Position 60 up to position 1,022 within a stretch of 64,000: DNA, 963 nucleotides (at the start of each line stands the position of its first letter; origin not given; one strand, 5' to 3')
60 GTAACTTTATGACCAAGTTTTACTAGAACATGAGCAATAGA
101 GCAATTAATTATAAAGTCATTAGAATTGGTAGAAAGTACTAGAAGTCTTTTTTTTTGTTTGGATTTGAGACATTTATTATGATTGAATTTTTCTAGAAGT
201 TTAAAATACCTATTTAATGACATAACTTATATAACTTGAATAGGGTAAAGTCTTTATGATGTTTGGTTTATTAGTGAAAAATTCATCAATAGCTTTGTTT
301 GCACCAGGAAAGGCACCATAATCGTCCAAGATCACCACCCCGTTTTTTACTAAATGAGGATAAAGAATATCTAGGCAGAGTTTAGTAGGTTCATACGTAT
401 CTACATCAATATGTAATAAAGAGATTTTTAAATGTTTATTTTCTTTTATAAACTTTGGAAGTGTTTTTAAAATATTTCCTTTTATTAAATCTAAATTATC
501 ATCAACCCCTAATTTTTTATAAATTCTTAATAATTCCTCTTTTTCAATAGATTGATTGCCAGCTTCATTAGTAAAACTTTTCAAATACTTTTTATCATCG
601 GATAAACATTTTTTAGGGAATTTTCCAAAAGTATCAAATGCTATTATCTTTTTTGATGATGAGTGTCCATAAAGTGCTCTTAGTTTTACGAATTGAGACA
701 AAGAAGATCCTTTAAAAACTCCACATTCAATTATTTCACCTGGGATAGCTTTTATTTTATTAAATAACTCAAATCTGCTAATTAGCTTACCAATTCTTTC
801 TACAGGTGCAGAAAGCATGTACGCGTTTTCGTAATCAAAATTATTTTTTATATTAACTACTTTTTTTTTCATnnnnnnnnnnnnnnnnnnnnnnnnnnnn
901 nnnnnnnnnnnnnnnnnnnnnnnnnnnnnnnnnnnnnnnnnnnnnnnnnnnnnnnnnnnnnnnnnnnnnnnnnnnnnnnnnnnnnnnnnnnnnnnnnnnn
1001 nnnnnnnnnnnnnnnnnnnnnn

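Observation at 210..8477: Minus-strand glycan island combining nonulosonic-acid and 3,6-dideoxyhexose chemistry, 2 kb from the flagellar locus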

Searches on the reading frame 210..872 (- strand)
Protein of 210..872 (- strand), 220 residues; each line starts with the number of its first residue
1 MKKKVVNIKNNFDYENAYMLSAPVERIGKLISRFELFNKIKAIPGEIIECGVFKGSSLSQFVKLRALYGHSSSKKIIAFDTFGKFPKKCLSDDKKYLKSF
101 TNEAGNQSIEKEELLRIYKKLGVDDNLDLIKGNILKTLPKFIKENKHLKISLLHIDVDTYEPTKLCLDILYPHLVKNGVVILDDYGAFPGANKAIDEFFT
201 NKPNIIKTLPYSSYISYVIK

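Call 5: search_protein_families(library=pfam, proteins=[window:210-872:-], max_evalue=0.01)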
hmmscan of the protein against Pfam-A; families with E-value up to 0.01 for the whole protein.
window:210-872:- (220 aa): 3 families
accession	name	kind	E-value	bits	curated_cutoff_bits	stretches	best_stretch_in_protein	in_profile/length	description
PF05711.17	TylF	-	5.4e-21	75.4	23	1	41-200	89-244/264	Macrocin-O-methyltransferase (TylF)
PF13578.12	Methyltransf_24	-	1e-12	49.2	26.3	1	48-185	1-105/105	Methyltransferase domain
PF01596.23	Methyltransf_3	-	0.0002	21.2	22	1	115-184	86-153/204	O-methyltransferase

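Call 6: search_protein_families(library=ncbifam, proteins=[window:210-872:-], max_evalue=0.01)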
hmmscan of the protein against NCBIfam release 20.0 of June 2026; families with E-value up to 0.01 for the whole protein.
window:210-872:- (220 aa): 0 families

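Call 11: find_encoding_contigs(protein=window:210-872:-, flank=10000, max_places=6)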
Protein window:210-872:- (220 aa): 2 contigs read that carry it; 2 places shown.
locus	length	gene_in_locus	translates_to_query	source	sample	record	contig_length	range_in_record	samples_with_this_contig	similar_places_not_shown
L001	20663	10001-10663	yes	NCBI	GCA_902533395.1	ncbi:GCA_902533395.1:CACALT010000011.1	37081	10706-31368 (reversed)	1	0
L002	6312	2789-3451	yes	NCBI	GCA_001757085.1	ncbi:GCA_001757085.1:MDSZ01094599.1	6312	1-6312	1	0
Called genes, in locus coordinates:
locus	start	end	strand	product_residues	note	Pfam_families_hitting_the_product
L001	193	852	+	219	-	PF00702:Hydrolase, PF13419:HAD_2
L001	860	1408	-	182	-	PF00578:AhpC-TSA, PF08534:Redoxin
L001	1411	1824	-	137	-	PF01894:YjbQ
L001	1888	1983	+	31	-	-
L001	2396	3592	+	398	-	PF04932:Wzy_C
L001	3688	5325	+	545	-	PF12895:ANAPC3 (faint), PF14559:TPR_19 (faint), PF13431:TPR_17 (faint), PF23914:TPR_CcmH_CycH (faint), PF00515:TPR_1 (faint), PF07719:TPR_2 (faint), PF13181:TPR_8 (faint)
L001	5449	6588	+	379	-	PF00535:Glycos_transf_2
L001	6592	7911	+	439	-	PF00266:Aminotran_5 (weak), PF01041:DegT_DnrJ_EryC1, PF00155:Aminotran_1_2 (weak)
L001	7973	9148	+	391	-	PF02348:CTP_transf_3, PF08282:Hydrolase_3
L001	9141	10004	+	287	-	PF03102:NeuB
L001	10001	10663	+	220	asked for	PF05711:TylF, PF13578:Methyltransf_24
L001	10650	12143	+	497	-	-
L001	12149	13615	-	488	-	PF04055:Radical_SAM, PF13353:Fer4_12 (weak)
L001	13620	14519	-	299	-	PF13489:Methyltransf_23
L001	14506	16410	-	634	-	PF02776:TPP_enzyme_N, PF00205:TPP_enzyme_M, PF02775:TPP_enzyme_C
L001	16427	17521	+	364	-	PF01073:3Beta_HSD, PF01370:Epimerase, PF07993:NAD_binding_4 (faint), PF16363:GDP_Man_Dehyd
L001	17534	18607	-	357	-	PF01370:Epimerase, PF02719:Polysacc_synt_2, PF04321:RmlD_sub_bind (weak), PF16363:GDP_Man_Dehyd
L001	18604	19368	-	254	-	PF00483:NTP_transferase, PF12804:NTP_transf_3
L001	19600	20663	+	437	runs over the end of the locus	PF00515:TPR_1 (faint), PF07719:TPR_2 (faint), PF13181:TPR_8 (faint), PF13424:TPR_12 (faint), PF14559:TPR_19 (faint), PF13431:TPR_17 (faint)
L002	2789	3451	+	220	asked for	PF05711:TylF, PF13578:Methyltransf_24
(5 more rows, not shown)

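Call 13: search_protein_families(library=ncbifam, proteins=[L001:10650-12143:+, L001:12149-13615:-, L001:13620-14519:-, L001:14506-16410:-, L001:16427-17521:+, L001:17534-18607:-, L001:18604-19368:-, L001:19600-20661:+], max_evalue=0.001)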
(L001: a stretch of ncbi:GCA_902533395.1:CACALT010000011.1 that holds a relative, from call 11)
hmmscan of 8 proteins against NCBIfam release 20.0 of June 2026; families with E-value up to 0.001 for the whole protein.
L001:10650-12143:+ (497 aa): 0 families

L001:12149-13615:- (488 aa): 48 families (the best 25 are shown)
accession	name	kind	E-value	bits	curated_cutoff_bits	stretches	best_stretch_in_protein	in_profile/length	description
TIGR02109.1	PQQ_syn_pqqE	equivalog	5.2e-18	65.1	381.35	1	9-347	5-329/358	pyrroloquinoline quinone biosynthesis protein PqqE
NF050035.1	rSAM_WgK_link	exception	1.8e-16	60.1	650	1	4-184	2-178/367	radical SAM/SPASM peptide maturase WgkB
TIGR04055.1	rSAM_NirJ2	equivalog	2.5e-15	56.8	500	1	16-339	5-313/326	putative heme d1 biosynthesis radical SAM protein NirJ2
TIGR02668.1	moaA_archaeal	equivalog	8.3e-15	54.5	325.25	1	11-176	10-172/303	GTP 3',8-cyclase MoaA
TIGR04250.1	SCM_rSAM_ScmE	equivalog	1.3e-14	53.9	400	1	9-177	1-165/358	SynChlorMet cassette radical SAM/SPASM protein ScmE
TIGR02666.1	moaA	equivalog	1.3e-14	53.9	284.05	1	8-183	7-186/336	GTP 3',8-cyclase MoaA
NF001199.0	PRK00164.2-1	equivalog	5.4e-14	52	231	1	10-171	11-169/308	GTP 3',8-cyclase MoaA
TIGR04053.2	TIGR04053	equivalog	2.6e-13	50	395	1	8-183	5-179/366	TIGR04053 family radical SAM/SPASM domain-containing protein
TIGR04085.1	rSAM_more_4Fe4S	domain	8.5e-13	48.6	27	1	263-344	4-88/93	SPASM domain-containing protein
TIGR04347.1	pseudo_SAM_Halo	equivalog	2.5e-12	46.8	525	1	13-186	40-208/390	TIGR04347 family pseudo-SAM/SPASM protein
TIGR04545.1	rSAM_ahbD_hemeb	equivalog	2.6e-12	46.8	500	1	14-184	3-169/339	heme b synthase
NF041298.1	rSAM_mat_DynA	equivalog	3.7e-12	45.9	450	1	18-345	8-336/356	dynobactin maturation radical SAM/SPASM protein DynA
TIGR04054.1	rSAM_NirJ1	equivalog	8.4e-12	44.4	650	1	13-186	38-206/387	putative heme d1 biosynthesis radical SAM protein NirJ1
TIGR03962.1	mycofact_rSAM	equivalog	1.8e-11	43.8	265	1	7-186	8-183/339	mycofactocin radical SAM maturase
TIGR04051.1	rSAM_NirJ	equivalog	3.4e-11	42.7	515.45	1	17-189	8-175/354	heme d1 biosynthesis radical SAM protein NirJ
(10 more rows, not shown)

L001:13620-14519:- (299 aa): 1 family
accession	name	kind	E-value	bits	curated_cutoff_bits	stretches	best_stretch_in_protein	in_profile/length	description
TIGR04345.1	ovoA_Cterm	equivalog_domain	4.1e-06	26.5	170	1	189-252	132-194/242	putative 4-mercaptohistidine N1-methyltransferase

L001:14506-16410:- (634 aa): 54 families (the best 25 are shown)
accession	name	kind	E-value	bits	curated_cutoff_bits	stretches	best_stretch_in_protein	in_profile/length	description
TIGR00118.1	acolac_lg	equivalog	8.6e-100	334.8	538.35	1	37-583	6-543/557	biosynthetic-type acetolactate synthase large subunit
NF006524.0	PRK08978.1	equivalog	5.8e-95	318.6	738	1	39-583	8-533/548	acetolactate synthase 2 catalytic subunit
NF006319.0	PRK08527.1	equivalog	3.8e-89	299.6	905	1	36-585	8-549/565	acetolactate synthase large subunit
NF005651.0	PRK07418.1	subfamily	1.3e-88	297.8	942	1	26-597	13-581/617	acetolactate synthase large subunit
NF004710.0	PRK06048.1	equivalog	1.4e-87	294.4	976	1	38-585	14-548/561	acetolactate synthase large subunit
NF005228.0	PRK06725.1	equivalog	1.7e-87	293.9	991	1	36-591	20-562/571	acetolactate synthase large subunit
NF006016.1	PRK08155.1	equivalog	9.9e-87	291.6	870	1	37-583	8-541/554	acetolactate synthase large subunit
NF005584.0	PRK07282.1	equivalog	6.2e-86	289.1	970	1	30-589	8-555/566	acetolactate synthase large subunit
NF005824.0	PRK07710.1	equivalog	8.6e-85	285.2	976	1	25-584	10-558/573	acetolactate synthase large subunit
NF004919.0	PRK06276.1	equivalog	2.6e-84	283.6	866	1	41-581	10-545/582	acetolactate synthase large subunit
NF005860.0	PRK07789.1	equivalog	2.2e-81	274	881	1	26-592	28-596/615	acetolactate synthase large subunit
NF006581.0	PRK09107.1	equivalog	1.6e-75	254.6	974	1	33-598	12-577/595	acetolactate synthase 3 large subunit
NF005058.0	PRK06466.1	equivalog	1.6e-73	248.1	951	1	38-583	10-556/574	acetolactate synthase 3 large subunit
NF006052.0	PRK08199.1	subfamily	1.8e-70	237.8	539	1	30-577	6-540/559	thiamine pyrophosphate protein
NF006525.0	PRK08979.1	equivalog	1.7e-68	231.5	1084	1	44-582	16-553/572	acetolactate synthase 3 large subunit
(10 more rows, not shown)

L001:16427-17521:+ (364 aa): 17 families
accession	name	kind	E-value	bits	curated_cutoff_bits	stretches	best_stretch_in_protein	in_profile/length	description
TIGR01181.1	dTDP_gluc_dehyt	equivalog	1.2e-14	54.1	365.1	1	47-361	1-312/321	dTDP-glucose 4,6-dehydratase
TIGR01179.1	galE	equivalog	3.4e-12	45.8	262.3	1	47-323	1-286/332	UDP-glucose 4-epimerase GalE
TIGR02197.1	heptose_epim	equivalog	4.7e-11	42.4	274.6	1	48-178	1-125/316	ADP-glyceromanno-heptose 6-epimerase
TIGR04180.1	EDH_00030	hypoth_equivalog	5.7e-10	38.7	475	1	48-323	1-267/297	NAD-dependent 4,6-dehydratase LegB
NF011728.1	PRK15181.1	equivalog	3.2e-08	33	760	1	34-275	5-242/348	Vi polysaccharide biosynthesis UDP-N-acetylglucosaminuronic acid C-4 epimerase TviC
NF042423.1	oxyalk_red_Shew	equivalog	1.5e-07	30.8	580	1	42-188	5-137/331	2-alkyl-3-oxoalkanoate reductase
TIGR03589.1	PseB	equivalog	4.5e-07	29.1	407.75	1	43-167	2-125/324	UDP-N-acetylglucosamine 4,6-dehydratase (inverting)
TIGR01746.1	Thioester-redct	subfamily_domain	1.7e-06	27.5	213.35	0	47-71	1-25/371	thioester reductase domain-containing protein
NF007956.0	PRK10675.1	subfamily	7.7e-06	25.2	394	1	47-181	2-138/338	UDP-glucose 4-epimerase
NF005539.0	PRK07201.1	equivalog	2.5e-05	23.2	549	1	48-173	3-130/657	SDR family oxidoreductase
NF043036.1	ErythonDh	equivalog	4.5e-05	22.8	325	1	47-177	2-135/321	D-erythronate dehydrogenase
TIGR03466.1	HpnA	hypoth_equivalog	5.2e-05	22.3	367.65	1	47-176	2-122/327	hopanoid-associated sugar epimerase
NF047922.1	GDPFucSynFcl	equivalog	5.5e-05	22.8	500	1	148-321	86-262/308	GDP-L-fucose synthase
NF042422.1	oxyalk_red_OleD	equivalog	0.0002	20.9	580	1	47-171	2-114/329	2-alkyl-3-oxoalkanoate reductase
NF041293.1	G6PDh_Azf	equivalog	0.0002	20.9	400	1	46-222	3-175/252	NAD-dependent glucose-6-phosphate dehydrogenase Azf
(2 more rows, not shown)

L001:17534-18607:- (357 aa): 14 families
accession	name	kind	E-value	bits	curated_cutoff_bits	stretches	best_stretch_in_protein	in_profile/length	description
TIGR02622.1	CDP_4_6_dhtase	equivalog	6.9e-135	449.7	278.45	1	5-348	1-351/352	CDP-glucose 4,6-dehydratase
TIGR01181.1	dTDP_gluc_dehyt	equivalog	8.8e-27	94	365.1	1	10-332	1-315/321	dTDP-glucose 4,6-dehydratase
TIGR04180.1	EDH_00030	hypoth_equivalog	2.8e-20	72.6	475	1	11-244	1-227/297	NAD-dependent 4,6-dehydratase LegB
TIGR01179.1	galE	equivalog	2.4e-17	62.8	262.3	1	10-332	1-329/332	UDP-glucose 4-epimerase GalE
TIGR01472.1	gmd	equivalog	4.3e-11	42.6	415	1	11-174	3-173/342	GDP-mannose 4,6-dehydratase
NF007582.0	PRK10217.1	equivalog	4.5e-10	39.1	698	1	9-332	2-335/355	dTDP-glucose 4,6-dehydratase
NF007956.0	PRK10675.1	subfamily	3.4e-09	36.3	394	1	10-167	2-160/338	UDP-glucose 4-epimerase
NF007490.0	PRK10084.1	subfamily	7.9e-08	31.7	649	1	10-330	2-336/361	dTDP-glucose 4,6-dehydratase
TIGR01214.1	rmlD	equivalog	1.4e-07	30.9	224.05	1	10-168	1-136/285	dTDP-4-dehydrorhamnose reductase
NF042423.1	oxyalk_red_Shew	equivalog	1.1e-06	28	580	1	9-167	9-156/331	2-alkyl-3-oxoalkanoate reductase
NF011728.1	PRK15181.1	equivalog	4.1e-05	22.7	760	1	9-332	16-341/348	Vi polysaccharide biosynthesis UDP-N-acetylglucosaminuronic acid C-4 epimerase TviC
NF043036.1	ErythonDh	equivalog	4.3e-05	22.9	325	1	10-189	2-183/321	D-erythronate dehydrogenase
NF041015.1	UDPsulfquin_syn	equivalog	0.00012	21.2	575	1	51-121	61-134/384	UDP-sulfoquinovose synthase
TIGR03466.1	HpnA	hypoth_equivalog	0.00027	19.9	367.65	0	10-140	2-122/327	hopanoid-associated sugar epimerase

L001:18604-19368:- (254 aa): 28 families (the best 25 are shown)
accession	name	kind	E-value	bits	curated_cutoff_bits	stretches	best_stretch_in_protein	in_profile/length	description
TIGR02623.1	G1P_cyt_trans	equivalog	5.7e-128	425.7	300.25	1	1-253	1-255/255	glucose-1-phosphate cytidylyltransferase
TIGR03992.1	Arch_glmU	subfamily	1.4e-25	90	292.1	2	1-79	1-79/393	bifunctional sugar-1-phosphate nucleotidylyltransferase/acetyltransferase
NF052502.1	man1P_GTase_Rv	exception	8.4e-21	74.2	440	2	2-70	2-70/352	mannose-1-phosphate guanylyltransferase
NF049965.1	GlMnHpPGnyltfHddC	equivalog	3.1e-20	72.8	300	1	1-200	1-178/221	D-glycero-D-manno-heptose 1-phosphate guanosyltransferase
NF041313.1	UDPGP_AglF_Halo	equivalog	2.8e-17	62.9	400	1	1-193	1-178/234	UTP--glucose-1-phosphate uridylyltransferase AglF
NF045761.1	NAMPUrTaseMurU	equivalog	2.5e-15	56.9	250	1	1-234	1-218/226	N-acetylmuramate alpha-1-phosphate uridylyltransferase MurU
NF041173.1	Sug_nt_acttase_Thmprot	equivalog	6.6e-15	55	600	1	1-199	1-178/405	bifunctional sugar-1-phosphate nucleotidylyltransferase/acetyltransferase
NF041135.1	IPPtranDIPPsyn_Thcocales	equivalog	1.9e-13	50.2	580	1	1-78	1-74/419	bifunctional L-myo-inositol-1-phosphate cytidylyltransferase/CDP-L-myo-inositol myo-inositolphosphotransferase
TIGR01208.1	rmlA_long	equivalog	5.8e-13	48.4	320.25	1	2-198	1-183/353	glucose-1-phosphate thymidylyltransferase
TIGR01099.1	galU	equivalog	4.2e-09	36.4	326.8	1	1-102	2-103/261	UTP--glucose-1-phosphate uridylyltransferase GalU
TIGR02091.1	glgC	equivalog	3.6e-08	32.9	424.9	1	2-180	2-178/364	glucose-1-phosphate adenylyltransferase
TIGR01173.1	glmU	equivalog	3.8e-08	32.6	366.85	1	1-71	1-68/452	bifunctional UDP-N-acetylglucosamine diphosphorylase/glucosamine-1-phosphate N-acetyltransferase GlmU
NF003670.0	PRK05293.1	equivalog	8.4e-08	31.5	470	1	3-180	7-183/382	glucose-1-phosphate adenylyltransferase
NF001947.0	PRK00725.1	subfamily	9.4e-08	31.2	470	1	3-180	19-195/426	glucose-1-phosphate adenylyltransferase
NF045495.1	AdoCbiPCobY_Meth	equivalog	2.8e-07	30.2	250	1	1-87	1-85/195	adenosylcobinamide-phosphate guanylyltransferase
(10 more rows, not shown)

L001:19600-20661:+ (354 aa): 10 families
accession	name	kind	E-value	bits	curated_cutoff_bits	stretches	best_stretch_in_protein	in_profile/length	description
NF040959.1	MamA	equivalog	2.8e-07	30.2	200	1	22-111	49-138/204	magnetosome protein MamA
NF047371.1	FlcA_CTERM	equivalog_domain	9.9e-07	27.6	300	1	21-112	450-541/646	periplasmic flagellar collar protein FlcA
TIGR02552.1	LcrH_SycD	equivalog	1.4e-06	28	104.8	1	17-116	25-125/136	SycD/LcrH family type III secretion system chaperone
TIGR02917.1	PEP_TPR_lipo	equivalog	3.3e-06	25.3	312.2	1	22-128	579-685/899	XrtA/PEP-CTERM system TPR-repeat protein PrsT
TIGR02521.1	type_IV_pilW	equivalog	0.00022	20.8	154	1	42-110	29-97/234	type IV pilus biogenesis/stability protein PilW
NF033762.1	social_mot_Tgl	equivalog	0.00042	19.7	225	1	42-137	29-125/252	social motility TPR repeat lipoprotein Tgl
NF008391.2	PRK11189.1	equivalog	0.00043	19.9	250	1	63-118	84-139/297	lipoprotein NlpI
NF053607.1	CHU_0125_OmpA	equivalog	0.00078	18.1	620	0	53-165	28-137/639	CHU_0125 family OmpA-like outer membrane integrity protein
TIGR00540.1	TPR_hemY_coli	hypoth_equivalog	0.00079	18.3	142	0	67-123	315-370/385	heme biosynthesis-associated TPR protein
NF052304.1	CdsG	equivalog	0.00091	19.4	170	0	23-122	21-121/133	CdsG family type III secretion system protein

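Call 30: search_protein_families(library=pfam, proteins=[L001:10650-12140:+, L001:13620-14519:-, L001:16427-17521:+, L001:12149-13615:-], max_evalue=5)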
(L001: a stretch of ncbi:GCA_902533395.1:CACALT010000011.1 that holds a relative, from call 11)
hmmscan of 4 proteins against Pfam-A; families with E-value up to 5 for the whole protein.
L001:10650-12140:+ (497 aa): 2 families
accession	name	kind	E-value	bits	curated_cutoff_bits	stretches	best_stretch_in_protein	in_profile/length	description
PF05025.18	RbsD_FucU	-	0.2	12.5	25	1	38-135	6-114/138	RbsD / FucU transport protein family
PF15990.10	UPF0767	-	0.96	10.1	27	0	200-248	32-80/83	UPF0767 family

L001:13620-14519:- (299 aa): 6 families
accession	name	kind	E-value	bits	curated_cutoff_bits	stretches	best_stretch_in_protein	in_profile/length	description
PF13489.12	Methyltransf_23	-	2.1e-13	50.8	27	1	130-272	11-160/164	Methyltransferase domain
PF05219.18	DREV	-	0.001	18.7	26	1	142-279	95-241/265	DREV methyltransferase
PF08242.18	Methyltransf_12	-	0.0031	18.6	30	1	167-218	42-92/98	Methyltransferase domain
PF13847.12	Methyltransf_31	-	0.0096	16.1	27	1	181-259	62-134/145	Methyltransferase domain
PF17980.7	ADD_DNMT3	-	0.092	13.1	26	1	14-28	14-28/56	DNMT3, cysteine rich ADD domain, GATA1-like zinc finger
PF08241.18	Methyltransf_11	-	0.16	13.1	21.2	1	182-217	51-86/95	Methyltransferase domain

L001:16427-17521:+ (364 aa): 7 families
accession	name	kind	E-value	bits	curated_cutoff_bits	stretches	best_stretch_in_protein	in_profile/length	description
PF01370.27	Epimerase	-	2.6e-21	76.6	20.9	1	48-282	1-225/240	NAD dependent epimerase/dehydratase family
PF01073.25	3Beta_HSD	-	2e-13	50.4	22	1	49-209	1-156/280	3-beta hydroxysteroid dehydrogenase/isomerase family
PF07993.18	NAD_binding_4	-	1.2e-09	38.2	20.1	2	116-185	87-155/258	Male sterility protein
PF16363.11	GDP_Man_Dehyd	-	3.6e-08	33.7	27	1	49-305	1-259/332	GDP-mannose 4,6 dehydratase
PF02719.21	Polysacc_synt_2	-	0.00077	19.2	20.2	1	48-167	1-128/293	Polysaccharide biosynthesis protein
PF14171.11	SpoIISA_toxin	-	0.019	15.1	27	1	72-224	12-159/243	Toxin SpoIISA, type II toxin-antitoxin system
PF13460.12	NAD_binding_10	-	0.057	13.7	27.2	1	52-180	1-111/184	NAD(P)H-binding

L001:12149-13615:- (488 aa): 2 families
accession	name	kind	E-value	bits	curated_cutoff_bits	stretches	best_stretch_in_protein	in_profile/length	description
PF04055.27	Radical_SAM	-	9.7e-20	71.8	29.5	1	16-172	2-161/166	Radical SAM superfamily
PF13353.11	Fer4_12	-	3.3e-06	27.9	22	1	21-92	15-86/137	4Fe-4S single cluster domain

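Call 31: search_solved_structures(query=L001:10650-12140:+, max_evalue=10)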
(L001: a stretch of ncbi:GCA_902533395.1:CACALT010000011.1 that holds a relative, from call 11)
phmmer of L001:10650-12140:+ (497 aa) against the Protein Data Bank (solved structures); distinct sequences matched with E-value up to 10: 1.
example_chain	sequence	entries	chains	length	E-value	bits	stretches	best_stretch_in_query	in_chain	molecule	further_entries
9bh5_CG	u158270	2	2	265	1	11.6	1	117-162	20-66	Large ribosomal subunit protein eL8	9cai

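Call 34: find_homologous_proteins(query=L001:10650-12140:+, max_evalue=0.001)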
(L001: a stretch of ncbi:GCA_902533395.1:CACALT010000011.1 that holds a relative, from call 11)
Query L001:10650-12140:+ (497 aa): 16 proteins with E <= 0.001 among 8000 candidates.
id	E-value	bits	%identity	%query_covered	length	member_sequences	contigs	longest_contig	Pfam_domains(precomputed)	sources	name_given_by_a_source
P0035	3.6e-260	882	79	100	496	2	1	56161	-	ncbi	-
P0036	4.7e-255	865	78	100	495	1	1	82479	-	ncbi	-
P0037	4.8e-248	842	75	100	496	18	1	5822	-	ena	-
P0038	4.9e-235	799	71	100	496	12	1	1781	-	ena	-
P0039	1.7e-230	784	70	100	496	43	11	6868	-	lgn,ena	-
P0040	2.3e-226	771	70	100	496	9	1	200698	-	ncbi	-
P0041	1.8e-159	550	53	100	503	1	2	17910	-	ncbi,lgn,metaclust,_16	metaclust:\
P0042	1.7e-155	537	52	100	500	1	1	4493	-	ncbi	-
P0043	2.6e-126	441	48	95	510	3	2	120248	PF05159.21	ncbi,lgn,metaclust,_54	metaclust:\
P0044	1.5e-78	283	32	90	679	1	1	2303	-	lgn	-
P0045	2.0e-77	280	34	95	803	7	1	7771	PF05159.21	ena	-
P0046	4.6e-77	278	33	99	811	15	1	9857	PF05159.21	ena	-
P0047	6.2e-25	106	22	94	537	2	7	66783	-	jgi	jgi:hypothetical protein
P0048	8.7e-21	93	22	89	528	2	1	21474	-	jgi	jgi:hypothetical protein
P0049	4.9e-6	44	26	82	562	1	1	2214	-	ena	-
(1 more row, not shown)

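Call 39: find_encoding_contigs(protein=P0040, flank=10000, max_places=2)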
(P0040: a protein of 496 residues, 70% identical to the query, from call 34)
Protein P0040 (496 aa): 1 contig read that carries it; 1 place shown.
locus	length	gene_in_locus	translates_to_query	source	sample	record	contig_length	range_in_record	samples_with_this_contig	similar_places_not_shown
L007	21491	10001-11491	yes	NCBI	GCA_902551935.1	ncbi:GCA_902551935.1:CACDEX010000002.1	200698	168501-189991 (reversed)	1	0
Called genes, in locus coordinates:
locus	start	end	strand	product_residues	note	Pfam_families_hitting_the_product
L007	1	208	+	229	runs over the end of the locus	PF00702:Hydrolase, PF13419:HAD_2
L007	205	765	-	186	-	PF00578:AhpC-TSA, PF08534:Redoxin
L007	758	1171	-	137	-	PF01894:YjbQ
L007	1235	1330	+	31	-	-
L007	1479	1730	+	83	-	-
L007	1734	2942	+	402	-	PF04932:Wzy_C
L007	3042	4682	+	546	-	PF09295:ChAPs (weak), PF14559:TPR_19 (faint), PF13431:TPR_17 (faint), PF07719:TPR_2 (faint), PF00515:TPR_1 (faint)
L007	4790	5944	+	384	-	PF00535:Glycos_transf_2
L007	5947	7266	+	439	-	PF00155:Aminotran_1_2 (weak), PF01041:DegT_DnrJ_EryC1, PF00266:Aminotran_5 (faint)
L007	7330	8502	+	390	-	PF02348:CTP_transf_3, PF08282:Hydrolase_3 (weak)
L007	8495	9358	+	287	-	PF03102:NeuB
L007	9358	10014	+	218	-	PF05711:TylF, PF13578:Methyltransf_24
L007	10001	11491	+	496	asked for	-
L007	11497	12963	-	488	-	PF04055:Radical_SAM, PF13353:Fer4_12 (weak)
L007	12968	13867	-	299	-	PF13489:Methyltransf_23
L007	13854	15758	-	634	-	PF02776:TPP_enzyme_N, PF00205:TPP_enzyme_M, PF02775:TPP_enzyme_C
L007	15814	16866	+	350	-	PF01073:3Beta_HSD, PF01370:Epimerase, PF16363:GDP_Man_Dehyd, PF07993:NAD_binding_4 (weak)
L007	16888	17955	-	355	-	PF01370:Epimerase, PF02719:Polysacc_synt_2, PF16363:GDP_Man_Dehyd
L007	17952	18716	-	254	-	PF00483:NTP_transferase, PF12804:NTP_transf_3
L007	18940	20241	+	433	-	PF00515:TPR_1 (faint), PF07719:TPR_2 (faint), PF13414:TPR_11 (faint), PF13424:TPR_12 (faint), PF14559:TPR_19 (faint), PF13431:TPR_17 (faint), PF23914:TPR_CcmH_CycH (faint), PF13181:TPR_8 (faint)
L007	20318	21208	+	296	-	-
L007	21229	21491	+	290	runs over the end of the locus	PF13489:Methyltransf_23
